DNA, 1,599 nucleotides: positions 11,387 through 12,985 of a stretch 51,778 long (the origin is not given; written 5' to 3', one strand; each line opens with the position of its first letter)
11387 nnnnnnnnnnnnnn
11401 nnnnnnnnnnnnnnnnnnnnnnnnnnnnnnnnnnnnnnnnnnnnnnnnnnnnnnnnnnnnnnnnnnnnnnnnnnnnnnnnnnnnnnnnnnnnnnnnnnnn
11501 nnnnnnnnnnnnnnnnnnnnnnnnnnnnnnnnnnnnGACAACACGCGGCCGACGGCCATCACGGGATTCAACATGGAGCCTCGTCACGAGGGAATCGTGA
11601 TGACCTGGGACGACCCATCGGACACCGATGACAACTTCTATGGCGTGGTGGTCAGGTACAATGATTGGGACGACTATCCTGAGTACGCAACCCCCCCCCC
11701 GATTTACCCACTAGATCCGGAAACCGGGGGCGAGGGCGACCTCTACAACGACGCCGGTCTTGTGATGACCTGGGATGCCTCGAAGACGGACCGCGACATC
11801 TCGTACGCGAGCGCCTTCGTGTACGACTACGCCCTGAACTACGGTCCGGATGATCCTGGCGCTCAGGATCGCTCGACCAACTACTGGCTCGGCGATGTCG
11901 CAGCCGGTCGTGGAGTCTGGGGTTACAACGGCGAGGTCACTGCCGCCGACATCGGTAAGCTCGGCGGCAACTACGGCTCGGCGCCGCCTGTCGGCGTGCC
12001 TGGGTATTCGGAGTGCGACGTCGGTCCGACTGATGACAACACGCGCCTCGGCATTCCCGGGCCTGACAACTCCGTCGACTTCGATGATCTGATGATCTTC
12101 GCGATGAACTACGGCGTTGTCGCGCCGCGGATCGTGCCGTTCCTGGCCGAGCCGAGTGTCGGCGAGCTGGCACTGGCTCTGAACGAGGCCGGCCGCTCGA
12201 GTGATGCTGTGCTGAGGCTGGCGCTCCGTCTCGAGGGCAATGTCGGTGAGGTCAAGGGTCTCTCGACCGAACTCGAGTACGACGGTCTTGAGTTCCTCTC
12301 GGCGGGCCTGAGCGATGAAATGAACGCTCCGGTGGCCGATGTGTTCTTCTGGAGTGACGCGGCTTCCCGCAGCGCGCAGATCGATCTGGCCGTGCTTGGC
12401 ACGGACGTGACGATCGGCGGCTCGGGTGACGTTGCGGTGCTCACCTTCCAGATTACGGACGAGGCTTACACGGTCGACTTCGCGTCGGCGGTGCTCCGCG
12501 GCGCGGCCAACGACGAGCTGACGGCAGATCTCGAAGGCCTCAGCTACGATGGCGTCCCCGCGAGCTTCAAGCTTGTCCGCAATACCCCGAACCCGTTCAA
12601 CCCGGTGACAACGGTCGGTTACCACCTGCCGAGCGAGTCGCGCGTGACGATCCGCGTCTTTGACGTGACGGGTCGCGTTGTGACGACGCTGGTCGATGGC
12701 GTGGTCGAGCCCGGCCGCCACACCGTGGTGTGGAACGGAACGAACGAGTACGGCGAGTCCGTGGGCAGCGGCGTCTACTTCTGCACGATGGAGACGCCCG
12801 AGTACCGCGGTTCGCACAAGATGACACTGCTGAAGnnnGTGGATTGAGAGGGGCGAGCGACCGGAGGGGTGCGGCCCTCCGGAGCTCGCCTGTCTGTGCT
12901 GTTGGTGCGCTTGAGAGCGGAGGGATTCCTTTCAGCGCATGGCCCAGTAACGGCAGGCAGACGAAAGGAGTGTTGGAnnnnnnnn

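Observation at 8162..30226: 22-kb array of eight paralogous surface proteins that combine cohesin-like and dockerin-like modules with a T9SS-type CTD: a cellulosome-style assembly outside the Firmicutes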

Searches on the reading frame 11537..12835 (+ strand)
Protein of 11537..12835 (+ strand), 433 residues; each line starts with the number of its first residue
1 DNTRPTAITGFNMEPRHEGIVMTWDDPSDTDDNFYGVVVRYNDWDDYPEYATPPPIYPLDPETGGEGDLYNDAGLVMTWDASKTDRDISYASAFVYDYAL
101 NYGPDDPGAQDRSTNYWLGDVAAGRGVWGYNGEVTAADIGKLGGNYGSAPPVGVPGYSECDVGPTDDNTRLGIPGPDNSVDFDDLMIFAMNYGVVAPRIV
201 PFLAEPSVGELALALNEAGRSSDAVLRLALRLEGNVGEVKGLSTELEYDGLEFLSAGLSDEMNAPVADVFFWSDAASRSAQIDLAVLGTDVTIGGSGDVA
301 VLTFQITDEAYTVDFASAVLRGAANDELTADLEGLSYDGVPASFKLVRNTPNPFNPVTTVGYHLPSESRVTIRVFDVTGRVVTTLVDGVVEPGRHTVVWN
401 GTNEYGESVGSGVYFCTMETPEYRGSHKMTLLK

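Call 30: predict_structure(alignment_id=A4)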
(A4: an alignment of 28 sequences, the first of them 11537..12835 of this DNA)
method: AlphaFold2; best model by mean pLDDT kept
length: 433 residues; sequences in the alignment: 28
mean_pLDDT: 58.0   pTM: 0.47
mean pLDDT of the five models: 58.0, 58.0, 56.8, 51.0, 46.6
residues with pLDDT >= 90: 51; 70-90: 130; 50-70: 65; < 50: 187
segments of 3 or more residues with pLDDT < 50: 1-134, 150-165, 167-177, 193-199, 339-355
pLDDT, mean of each block of 10 residues (from residue 1): 28 31 36 29 30 25 23 22 23 23 30 32 34 48 54 43 43 46 59 43 65 83 90 80 88 91 72 83 76 83 91 83 68 60 30 56 75 93 95 76 88 87 78 62
secondary structure, 60 per line:
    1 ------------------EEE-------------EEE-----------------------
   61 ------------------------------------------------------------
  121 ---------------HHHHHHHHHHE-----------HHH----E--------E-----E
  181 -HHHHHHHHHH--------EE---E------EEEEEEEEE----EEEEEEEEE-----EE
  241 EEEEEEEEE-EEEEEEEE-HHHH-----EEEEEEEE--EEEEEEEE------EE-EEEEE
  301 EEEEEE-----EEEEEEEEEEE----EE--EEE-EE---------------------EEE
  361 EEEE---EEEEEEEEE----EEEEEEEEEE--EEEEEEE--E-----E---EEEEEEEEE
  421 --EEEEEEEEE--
elements in order: E19-21 E35-37 H136-145 H182-191 E212-220 E225-233 E239-249 E251-258 H260-263 E269-276 E279-286 E296-306 E312-322 E331-333 E358-364 E368-376 E381-390 E393-399 E412-420 E423-431
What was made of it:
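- On Cohesin (Pfam PF00963): In the AF2 model of the SP1 C-terminus this module has pLDDT about 80-90 (call 30).
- That alignment was shallow (28 sequences), so this is weak evidence (call 30).
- Tried and rejected: FN3 and dockerin came out at low confidence (call 30).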

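Call 33: fold_search(model_id=the predicted structure, library=pdb)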
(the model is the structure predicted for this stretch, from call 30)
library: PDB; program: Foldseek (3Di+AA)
matches with E <= 10: 1562; with E <= 0.001: 144
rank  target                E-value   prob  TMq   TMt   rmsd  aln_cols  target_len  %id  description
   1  2w1n                  2.7e-09  1.00  0.25  0.45  22.9       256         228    9  cohesin and fibronectin type-III double module construct from the Clostridium perfringens glycoside hydrolase GH84C (released 2009-02-03)
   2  4fl4_I                6.3e-08  1.00  0.25  0.35  19.0       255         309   14  Scaffoldin conformation and dynamics revealed by a ternary complex from the Clostridium thermocellum cellulosome (released 2012-06-27)
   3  4fl4_L                7.0e-08  1.00  0.25  0.34  21.0       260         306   12  Scaffoldin conformation and dynamics revealed by a ternary complex from the Clostridium thermocellum cellulosome (released 2012-06-27)
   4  4fl4_C                9.2e-08  1.00  0.25  0.35  18.7       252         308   13  Scaffoldin conformation and dynamics revealed by a ternary complex from the Clostridium thermocellum cellulosome (released 2012-06-27)
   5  5nrk_A                4.2e-07  1.00  0.24  0.68   3.2       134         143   15  Crystal structure of the sixth cohesin from Acetivibrio cellulolyticus' scaffoldin B in complex with Cel5 dockerin S15 (released 2018-01-31)
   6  5nrm_A                4.2e-07  1.00  0.24  0.67   3.3       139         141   15  Crystal structure of the sixth cohesin from Acetivibrio cellulolyticus' scaffoldin B in complex with Cel5 dockerin S51 (released 2018-01-31)
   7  3is0                  1.4e-06  1.00  0.17  0.18  19.9       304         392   12  Crystal structure of functional region of UafA from Staphylococcus saprophyticus in the presence of cholesterol (released 2010-09-08)
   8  1g1k_A                1.8e-06  1.00  0.24  0.66   3.4       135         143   17  COHESIN MODULE FROM THE CELLULOSOME OF CLOSTRIDIUM CELLULOLYTICUM (released 2000-11-22)
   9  8jmw_A                1.8e-06  1.00  0.16  0.14  17.3       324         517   12  Fibril form of serine peptidase Vpr (released 2023-12-06)
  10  3l8q_D                2.2e-06  1.00  0.26  0.32  14.4       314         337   11  Structure analysis of the type II cohesin dyad from the adaptor ScaA scaffoldin of Acetivibrio cellulolyticus (released 2010-05-05)
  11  3irp                  2.4e-06  1.00  0.19  0.20  19.3       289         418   13  Crystal structure of functional region of UafA from Staphylococcus saprophyticus at 1.50 angstrom resolution (released 2010-09-08)
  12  4dh2_C                2.6e-06  1.00  0.24  0.61   5.9       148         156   14  Crystal structure of Coh-OlpC(Cthe_0452)-Doc435(Cthe_0435) complex: A novel type I Cohesin-Dockerin complex from Clost (released 2012-11-28)
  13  3l8q_A                2.6e-06  1.00  0.26  0.33  13.9       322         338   11  Structure analysis of the type II cohesin dyad from the adaptor ScaA scaffoldin of Acetivibrio cellulolyticus (released 2010-05-05)
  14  3is1                  2.6e-06  1.00  0.17  0.18  20.1       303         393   12  Crystal structure of functional region of UafA from Staphylococcus saprophyticus in C2 form at 2.45 angstrom resolution (released 2010-09-08)
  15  2vn5_C                2.9e-06  1.00  0.24  0.64   5.7       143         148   20  The Clostridium cellulolyticum dockerin displays a dual binding mode for its cohesin partner (released 2008-05-20)
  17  2xdh                  3.9e-06  1.00  0.24  0.70   2.8       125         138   11  Non-cellulosomal cohesin from the hyperthermophilic archaeon Archaeoglobus fulgidus (released 2010-05-26)
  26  2jh2_B                1.0e-05  1.00  0.25  0.71   3.3       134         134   13  X-ray crystal structure of a cohesin-like module from Clostridium perfringens (released 2007-11-06)
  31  2jh2_C                1.8e-05  1.00  0.25  0.76   2.9       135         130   12  X-ray crystal structure of a cohesin-like module from Clostridium perfringens (released 2007-11-06)
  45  2jh2_A                3.2e-05  1.00  0.25  0.72   3.2       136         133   12  X-ray crystal structure of a cohesin-like module from Clostridium perfringens (released 2007-11-06)
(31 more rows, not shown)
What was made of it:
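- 12128..12595 (+): C-terminal cohesin of SP1, directly after the dockerin-like module. AF2 pLDDT about 80-90 over this module (call 30); Foldseek hits to solved cohesins, TM 0.65-0.76 normalised to target (call 33)
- On Cohesin (Pfam PF00963): Foldseek hits: 5nrk_A, 1g1k_A, 2xdh and 2jh2 at target-normalised TM 0.66-0.76, rmsd about 3 Å (call 33).
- Closest known: Non-cellulosomal cohesin/dockerin proteins: Archaeoglobus fulgidus cohesin. Same: These structures are among the best fold matches of the SP1 C-terminal cohesin (2w1n at rank 1; 2xdh TM 0.70; call 33).
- Foldseek of the SP1 model returns mostly cohesins, including the non-cellulosomal A. fulgidus and C. perfringens ones (call 33).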
